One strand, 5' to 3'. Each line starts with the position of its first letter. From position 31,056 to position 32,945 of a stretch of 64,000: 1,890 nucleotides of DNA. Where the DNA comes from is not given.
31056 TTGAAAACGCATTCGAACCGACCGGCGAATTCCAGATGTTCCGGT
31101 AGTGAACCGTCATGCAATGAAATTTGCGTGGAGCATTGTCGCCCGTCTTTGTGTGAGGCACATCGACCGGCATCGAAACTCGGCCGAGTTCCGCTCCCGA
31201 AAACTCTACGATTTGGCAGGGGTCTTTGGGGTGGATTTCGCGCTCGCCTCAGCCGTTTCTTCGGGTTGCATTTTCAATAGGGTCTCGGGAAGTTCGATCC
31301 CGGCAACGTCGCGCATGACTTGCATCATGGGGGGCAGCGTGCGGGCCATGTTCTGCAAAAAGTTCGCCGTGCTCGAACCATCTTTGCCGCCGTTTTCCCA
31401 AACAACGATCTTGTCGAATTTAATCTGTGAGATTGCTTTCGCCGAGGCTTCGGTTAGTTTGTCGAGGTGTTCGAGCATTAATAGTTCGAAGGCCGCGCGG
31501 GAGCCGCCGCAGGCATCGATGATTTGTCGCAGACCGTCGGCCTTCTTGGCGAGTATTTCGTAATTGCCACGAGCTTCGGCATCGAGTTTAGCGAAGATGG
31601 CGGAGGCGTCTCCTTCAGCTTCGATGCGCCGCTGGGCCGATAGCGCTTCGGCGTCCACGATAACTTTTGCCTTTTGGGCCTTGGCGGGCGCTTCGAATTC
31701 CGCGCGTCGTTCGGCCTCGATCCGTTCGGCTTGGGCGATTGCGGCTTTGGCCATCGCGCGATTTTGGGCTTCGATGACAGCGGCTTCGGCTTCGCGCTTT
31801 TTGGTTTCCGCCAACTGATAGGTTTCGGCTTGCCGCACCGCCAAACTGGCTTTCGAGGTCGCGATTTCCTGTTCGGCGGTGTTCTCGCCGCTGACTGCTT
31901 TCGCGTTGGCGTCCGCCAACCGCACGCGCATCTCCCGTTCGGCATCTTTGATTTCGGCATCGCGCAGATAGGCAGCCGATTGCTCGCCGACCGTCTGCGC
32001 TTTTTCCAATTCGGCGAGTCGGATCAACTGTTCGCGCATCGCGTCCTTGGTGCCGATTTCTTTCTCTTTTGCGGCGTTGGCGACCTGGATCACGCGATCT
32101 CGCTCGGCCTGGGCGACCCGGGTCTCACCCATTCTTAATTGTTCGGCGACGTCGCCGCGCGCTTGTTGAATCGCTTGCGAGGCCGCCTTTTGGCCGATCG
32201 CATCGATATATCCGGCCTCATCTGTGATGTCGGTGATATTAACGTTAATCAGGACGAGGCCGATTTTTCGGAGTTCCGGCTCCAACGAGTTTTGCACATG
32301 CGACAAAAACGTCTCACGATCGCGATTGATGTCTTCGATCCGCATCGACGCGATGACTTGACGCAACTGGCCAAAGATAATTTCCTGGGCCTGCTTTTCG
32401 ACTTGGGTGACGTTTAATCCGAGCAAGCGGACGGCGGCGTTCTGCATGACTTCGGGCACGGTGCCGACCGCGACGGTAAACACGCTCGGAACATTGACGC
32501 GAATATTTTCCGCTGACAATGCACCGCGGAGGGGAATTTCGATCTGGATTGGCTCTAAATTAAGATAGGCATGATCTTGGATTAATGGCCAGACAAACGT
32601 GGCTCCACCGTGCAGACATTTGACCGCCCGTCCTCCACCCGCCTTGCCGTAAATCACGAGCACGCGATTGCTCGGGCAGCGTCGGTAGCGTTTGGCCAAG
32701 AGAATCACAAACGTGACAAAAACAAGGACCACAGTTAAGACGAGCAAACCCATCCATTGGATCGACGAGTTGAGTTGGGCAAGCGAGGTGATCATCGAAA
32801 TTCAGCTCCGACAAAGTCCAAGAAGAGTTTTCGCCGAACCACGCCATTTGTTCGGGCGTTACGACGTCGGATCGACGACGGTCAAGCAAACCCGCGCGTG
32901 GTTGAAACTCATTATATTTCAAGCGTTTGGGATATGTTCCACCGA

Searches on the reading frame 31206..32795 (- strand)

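Call 78: search_protein_families(library=pfam, proteins=[window:31206-32795:-], max_evalue=0.00001)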
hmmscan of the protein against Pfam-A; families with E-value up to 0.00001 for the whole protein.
window:31206-32795:- (529 aa): 1 family
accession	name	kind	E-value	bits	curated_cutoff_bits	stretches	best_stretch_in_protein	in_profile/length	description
PF01145.31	Band_7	-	5.3e-28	98.7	23.6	1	41-219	4-174/176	SPFH domain / Band 7 family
